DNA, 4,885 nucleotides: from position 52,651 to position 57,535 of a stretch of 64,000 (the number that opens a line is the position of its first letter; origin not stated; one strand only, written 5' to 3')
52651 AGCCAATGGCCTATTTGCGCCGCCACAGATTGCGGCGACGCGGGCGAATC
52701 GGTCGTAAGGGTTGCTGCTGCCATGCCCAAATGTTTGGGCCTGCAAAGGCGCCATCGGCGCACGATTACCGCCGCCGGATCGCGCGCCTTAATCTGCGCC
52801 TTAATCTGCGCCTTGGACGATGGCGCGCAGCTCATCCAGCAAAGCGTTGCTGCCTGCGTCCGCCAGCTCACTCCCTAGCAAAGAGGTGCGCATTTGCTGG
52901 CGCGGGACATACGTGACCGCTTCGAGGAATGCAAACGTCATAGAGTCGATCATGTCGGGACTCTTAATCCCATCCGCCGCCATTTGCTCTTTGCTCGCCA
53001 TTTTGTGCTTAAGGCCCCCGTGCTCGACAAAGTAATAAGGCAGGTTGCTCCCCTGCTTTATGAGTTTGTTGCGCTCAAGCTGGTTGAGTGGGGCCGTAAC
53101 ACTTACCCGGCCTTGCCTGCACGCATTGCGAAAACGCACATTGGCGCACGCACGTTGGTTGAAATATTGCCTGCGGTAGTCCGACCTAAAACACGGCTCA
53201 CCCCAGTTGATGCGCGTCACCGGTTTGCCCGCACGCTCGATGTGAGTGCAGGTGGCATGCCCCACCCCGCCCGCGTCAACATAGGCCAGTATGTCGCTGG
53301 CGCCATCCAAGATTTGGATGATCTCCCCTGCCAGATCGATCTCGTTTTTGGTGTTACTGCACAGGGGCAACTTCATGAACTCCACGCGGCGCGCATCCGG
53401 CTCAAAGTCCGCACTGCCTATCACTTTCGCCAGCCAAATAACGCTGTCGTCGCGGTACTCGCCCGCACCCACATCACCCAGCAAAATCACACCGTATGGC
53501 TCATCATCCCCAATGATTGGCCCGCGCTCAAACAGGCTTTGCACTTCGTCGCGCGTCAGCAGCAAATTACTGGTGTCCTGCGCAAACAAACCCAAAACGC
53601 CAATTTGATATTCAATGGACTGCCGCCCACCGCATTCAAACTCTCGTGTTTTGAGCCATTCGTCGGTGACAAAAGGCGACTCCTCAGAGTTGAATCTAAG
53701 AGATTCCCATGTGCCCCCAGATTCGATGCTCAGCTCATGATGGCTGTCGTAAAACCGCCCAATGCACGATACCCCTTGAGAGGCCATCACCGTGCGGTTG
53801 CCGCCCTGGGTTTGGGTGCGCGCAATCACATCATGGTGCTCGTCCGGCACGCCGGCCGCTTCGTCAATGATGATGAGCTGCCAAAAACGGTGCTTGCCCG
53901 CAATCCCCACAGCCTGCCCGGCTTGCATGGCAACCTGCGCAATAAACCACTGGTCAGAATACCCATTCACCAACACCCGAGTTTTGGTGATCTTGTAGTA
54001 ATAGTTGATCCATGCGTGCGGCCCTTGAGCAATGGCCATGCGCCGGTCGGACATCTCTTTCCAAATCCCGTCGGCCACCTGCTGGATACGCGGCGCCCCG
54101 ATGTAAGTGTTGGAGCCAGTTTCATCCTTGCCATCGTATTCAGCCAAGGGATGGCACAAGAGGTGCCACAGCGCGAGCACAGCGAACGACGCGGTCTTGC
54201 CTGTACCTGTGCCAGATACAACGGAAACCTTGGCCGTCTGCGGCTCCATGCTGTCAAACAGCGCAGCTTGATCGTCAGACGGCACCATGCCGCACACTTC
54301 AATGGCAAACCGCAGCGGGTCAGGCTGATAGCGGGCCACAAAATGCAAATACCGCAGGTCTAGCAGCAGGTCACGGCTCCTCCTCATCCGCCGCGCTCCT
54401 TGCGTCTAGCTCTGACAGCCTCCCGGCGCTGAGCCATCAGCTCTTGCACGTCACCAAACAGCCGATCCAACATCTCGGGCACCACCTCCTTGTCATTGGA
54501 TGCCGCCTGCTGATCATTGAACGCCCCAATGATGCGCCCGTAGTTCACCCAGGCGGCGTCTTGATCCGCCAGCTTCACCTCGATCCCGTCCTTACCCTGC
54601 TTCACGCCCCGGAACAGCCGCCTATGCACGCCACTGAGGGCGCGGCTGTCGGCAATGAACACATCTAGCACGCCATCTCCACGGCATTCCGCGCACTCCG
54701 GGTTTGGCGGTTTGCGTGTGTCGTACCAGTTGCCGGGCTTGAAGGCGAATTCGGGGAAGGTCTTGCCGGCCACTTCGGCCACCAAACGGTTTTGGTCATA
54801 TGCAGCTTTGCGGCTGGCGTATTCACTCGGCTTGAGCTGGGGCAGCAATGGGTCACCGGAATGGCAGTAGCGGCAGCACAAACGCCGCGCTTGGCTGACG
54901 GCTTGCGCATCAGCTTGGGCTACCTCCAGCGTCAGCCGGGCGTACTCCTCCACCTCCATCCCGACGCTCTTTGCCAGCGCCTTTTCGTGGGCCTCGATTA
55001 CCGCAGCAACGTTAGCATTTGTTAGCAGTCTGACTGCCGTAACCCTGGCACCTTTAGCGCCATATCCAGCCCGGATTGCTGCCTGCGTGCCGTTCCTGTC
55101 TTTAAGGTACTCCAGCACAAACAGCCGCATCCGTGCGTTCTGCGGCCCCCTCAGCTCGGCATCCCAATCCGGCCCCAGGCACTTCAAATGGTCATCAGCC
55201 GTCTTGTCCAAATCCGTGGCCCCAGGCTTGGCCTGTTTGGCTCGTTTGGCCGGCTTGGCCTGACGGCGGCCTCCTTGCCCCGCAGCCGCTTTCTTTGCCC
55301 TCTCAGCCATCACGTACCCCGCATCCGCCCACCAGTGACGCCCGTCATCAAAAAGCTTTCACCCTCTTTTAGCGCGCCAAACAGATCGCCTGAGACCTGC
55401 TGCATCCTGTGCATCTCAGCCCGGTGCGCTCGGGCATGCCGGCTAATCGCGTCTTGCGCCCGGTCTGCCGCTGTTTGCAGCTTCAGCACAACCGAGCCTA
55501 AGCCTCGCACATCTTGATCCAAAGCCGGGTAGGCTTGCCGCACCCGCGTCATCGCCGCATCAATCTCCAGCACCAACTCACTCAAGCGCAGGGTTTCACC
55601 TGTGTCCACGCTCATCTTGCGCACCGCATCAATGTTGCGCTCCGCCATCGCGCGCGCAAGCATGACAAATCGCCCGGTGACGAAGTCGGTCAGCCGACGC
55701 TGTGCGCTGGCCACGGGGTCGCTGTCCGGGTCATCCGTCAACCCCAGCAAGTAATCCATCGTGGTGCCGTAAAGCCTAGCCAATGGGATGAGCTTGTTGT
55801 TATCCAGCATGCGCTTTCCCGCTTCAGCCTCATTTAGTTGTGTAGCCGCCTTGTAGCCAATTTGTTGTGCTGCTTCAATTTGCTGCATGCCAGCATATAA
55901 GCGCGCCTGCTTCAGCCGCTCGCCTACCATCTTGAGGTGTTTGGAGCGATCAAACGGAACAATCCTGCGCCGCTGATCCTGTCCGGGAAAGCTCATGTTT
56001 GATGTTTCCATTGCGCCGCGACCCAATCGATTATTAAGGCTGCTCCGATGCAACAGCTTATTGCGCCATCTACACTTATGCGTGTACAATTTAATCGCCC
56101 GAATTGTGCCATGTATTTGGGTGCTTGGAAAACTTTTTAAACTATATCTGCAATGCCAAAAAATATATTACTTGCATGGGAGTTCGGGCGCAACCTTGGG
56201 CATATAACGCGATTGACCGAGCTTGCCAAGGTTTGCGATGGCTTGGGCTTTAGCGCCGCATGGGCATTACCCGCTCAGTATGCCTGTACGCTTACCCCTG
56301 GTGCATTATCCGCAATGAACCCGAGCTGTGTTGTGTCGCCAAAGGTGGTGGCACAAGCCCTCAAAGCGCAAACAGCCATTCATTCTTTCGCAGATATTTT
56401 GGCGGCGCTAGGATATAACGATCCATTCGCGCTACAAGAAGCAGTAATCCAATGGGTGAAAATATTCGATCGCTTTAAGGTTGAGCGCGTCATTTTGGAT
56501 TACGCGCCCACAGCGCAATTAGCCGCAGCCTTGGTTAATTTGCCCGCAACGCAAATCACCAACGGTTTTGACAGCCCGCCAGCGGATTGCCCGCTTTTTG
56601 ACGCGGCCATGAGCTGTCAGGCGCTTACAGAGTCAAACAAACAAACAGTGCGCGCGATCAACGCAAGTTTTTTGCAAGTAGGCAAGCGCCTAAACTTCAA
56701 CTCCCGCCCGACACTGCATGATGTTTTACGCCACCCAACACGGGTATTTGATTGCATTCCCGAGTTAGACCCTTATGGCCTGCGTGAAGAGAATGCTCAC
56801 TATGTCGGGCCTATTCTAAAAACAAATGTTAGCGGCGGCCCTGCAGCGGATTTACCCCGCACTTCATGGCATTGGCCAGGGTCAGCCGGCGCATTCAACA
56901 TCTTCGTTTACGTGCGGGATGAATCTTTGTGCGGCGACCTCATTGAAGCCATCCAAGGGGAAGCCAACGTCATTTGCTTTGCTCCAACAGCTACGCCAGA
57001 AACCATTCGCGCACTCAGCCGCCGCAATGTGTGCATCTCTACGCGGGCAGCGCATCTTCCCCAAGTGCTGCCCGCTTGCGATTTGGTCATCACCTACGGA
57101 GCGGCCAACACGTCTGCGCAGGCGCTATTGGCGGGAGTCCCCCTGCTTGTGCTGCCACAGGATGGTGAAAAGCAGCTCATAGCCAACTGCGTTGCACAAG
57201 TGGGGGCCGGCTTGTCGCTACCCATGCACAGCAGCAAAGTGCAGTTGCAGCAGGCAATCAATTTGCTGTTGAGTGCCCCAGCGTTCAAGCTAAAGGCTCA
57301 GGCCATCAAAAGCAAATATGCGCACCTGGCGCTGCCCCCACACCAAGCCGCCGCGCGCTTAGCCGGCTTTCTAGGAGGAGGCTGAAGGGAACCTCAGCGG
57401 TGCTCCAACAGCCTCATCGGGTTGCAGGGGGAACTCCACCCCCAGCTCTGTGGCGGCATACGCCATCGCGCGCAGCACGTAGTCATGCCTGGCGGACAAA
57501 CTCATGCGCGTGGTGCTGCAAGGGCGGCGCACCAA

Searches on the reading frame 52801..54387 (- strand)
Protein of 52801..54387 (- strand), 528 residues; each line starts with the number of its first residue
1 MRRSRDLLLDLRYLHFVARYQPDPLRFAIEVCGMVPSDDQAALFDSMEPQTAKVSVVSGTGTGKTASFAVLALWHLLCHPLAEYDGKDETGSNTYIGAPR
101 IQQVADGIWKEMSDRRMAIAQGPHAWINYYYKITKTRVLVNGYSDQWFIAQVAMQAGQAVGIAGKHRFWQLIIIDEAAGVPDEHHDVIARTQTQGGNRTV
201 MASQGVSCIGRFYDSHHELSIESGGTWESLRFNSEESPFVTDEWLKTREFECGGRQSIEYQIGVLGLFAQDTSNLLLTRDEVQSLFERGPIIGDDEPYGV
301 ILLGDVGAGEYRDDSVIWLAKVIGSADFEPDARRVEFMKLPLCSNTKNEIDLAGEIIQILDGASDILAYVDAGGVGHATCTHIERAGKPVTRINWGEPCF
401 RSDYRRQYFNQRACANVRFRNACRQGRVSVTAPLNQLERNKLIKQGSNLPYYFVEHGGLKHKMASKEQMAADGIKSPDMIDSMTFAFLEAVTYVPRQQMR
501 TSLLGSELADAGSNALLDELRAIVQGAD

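Call 55: find_encoding_contigs(protein=window:52801-54387:-, flank=10000, max_places=1)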
Protein window:52801-54387:- (528 aa): 18 contigs read that carry it; 1 place shown.
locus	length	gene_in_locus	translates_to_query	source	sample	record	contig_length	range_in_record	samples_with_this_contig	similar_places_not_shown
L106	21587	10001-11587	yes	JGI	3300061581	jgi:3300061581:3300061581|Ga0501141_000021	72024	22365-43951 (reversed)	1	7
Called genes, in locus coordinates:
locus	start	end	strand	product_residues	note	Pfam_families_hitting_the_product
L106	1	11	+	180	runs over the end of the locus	PF09669:Phage_pRha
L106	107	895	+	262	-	PF08346:AntA, PF03374:ANT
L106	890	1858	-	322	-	-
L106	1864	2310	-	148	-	-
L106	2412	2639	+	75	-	-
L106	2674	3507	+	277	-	PF02498:Bro-N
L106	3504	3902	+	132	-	-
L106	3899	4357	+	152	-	-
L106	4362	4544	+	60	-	-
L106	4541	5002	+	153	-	-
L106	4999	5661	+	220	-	-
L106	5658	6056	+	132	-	-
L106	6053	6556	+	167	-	-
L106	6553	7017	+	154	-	-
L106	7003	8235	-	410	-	PF06722:EryCIII-like_C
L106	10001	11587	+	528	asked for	-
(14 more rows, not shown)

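Call 58: search_dna_similar(query=window:52801-54387:-, collection=phages, mode=protein, max_rows=15)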
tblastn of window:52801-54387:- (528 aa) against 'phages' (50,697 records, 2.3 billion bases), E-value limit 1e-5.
Records with a match: 79; places in all: 82; records where one place covers at least 80% of the query: 61.
Best place of each record, by identity: 60-80% 1; <60% 78.
By first word of the organism name: Clostridium 18; Xanthomonas 16; Escherichia 15; Enterobacteria 4; Bacillus 4; Caudoviricetes 3; Enterococcus 3; Clostridioides 3; Salmonella 2; Acinetobacter 1; and 10 more.
By host as written in the record: - 19; Escherichia coli 8; Clostridium perfringens 7; Xanthomonas albilineans CFBP2523 6; Clostridium difficile strain CD105HE1 ribotype 076 4; Clostridium difficile 4; Xanthomonas citri 4; Escherichia coli C600 2; and 20 more.
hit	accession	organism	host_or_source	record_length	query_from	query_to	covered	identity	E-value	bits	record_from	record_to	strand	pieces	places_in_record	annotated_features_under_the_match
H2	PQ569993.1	Xanthomonas phage Rb1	Xanthomonas campestris pv. campestris ...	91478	13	509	94%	60.7%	0e+0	604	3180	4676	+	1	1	large terminase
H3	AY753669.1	Escherichia phage D6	-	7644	16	518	95%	32.4%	2e-57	213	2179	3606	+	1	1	pacB: DNA pacase B subunit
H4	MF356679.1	Escherichia phage D6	Escherichia coli C600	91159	16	518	95%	32.4%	2e-57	213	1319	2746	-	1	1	terminase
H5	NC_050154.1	Escherichia phage D6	Escherichia coli C600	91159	16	518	95%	32.4%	2e-57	213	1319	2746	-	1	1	terminase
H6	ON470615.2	Escherichia phage vB_EcoM-673R5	Escherichia coli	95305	15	499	92%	31.3%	3e-45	177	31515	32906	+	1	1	hypothetical protein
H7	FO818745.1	Escherichia phage RCS47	Escherichia coli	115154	15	499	92%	31.3%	3e-45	177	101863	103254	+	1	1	pacB: terminase B protein PacB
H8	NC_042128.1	Escherichia phage RCS47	Escherichia coli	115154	15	499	92%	31.3%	3e-45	177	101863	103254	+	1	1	pacB: terminase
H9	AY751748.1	Enterobacteria phage phiW39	-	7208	15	499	92%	31.3%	3e-45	176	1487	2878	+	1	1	pacB: DNA pacase B subunit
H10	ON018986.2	Escherichia phage JL22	Escherichia coli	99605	15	499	92%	31.3%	3e-45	176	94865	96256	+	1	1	pacB: terminase large subunit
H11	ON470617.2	Escherichia phage vB_EcoM-813R1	Escherichia coli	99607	15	499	92%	31.3%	3e-45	176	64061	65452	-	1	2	terminase large subunit | hypothetical protein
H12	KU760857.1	Salmonella phage SJ46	Salmonella enterica subsp. enterica ...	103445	15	499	92%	31.3%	3e-45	176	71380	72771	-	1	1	putative large terminase protein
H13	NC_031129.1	Salmonella phage SJ46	Salmonella enterica subsp. enterica ...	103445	15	499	92%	31.3%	3e-45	176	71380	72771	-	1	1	putative large terminase protein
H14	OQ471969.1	Acinetobacter phage vB_AbaM_ABMM1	Acinetobacter baumannii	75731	62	494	82%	34.6%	8e-68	243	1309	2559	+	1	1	terminase large subunit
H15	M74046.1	Escherichia phage P1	-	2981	13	499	92%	30.7%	2e-43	170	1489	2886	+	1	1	pacB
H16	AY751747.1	Enterobacteria phage P7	-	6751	13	499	92%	30.7%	4e-43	170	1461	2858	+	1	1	immC region | pacB: PacB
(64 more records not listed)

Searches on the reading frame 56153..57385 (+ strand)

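Call 10: search_protein_families(library=pfam, proteins=[window:56153-57385:+], max_evalue=0.001)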
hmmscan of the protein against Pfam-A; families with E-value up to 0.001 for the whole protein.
window:56153-57385:+ (410 aa): 1 family
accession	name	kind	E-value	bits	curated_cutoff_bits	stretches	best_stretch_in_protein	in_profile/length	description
PF06722.18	EryCIII-like_C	-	1.5e-10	41.7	31.7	1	302-390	41-130/145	Erythromycin biosynthesis protein CIII-like, C-terminal domain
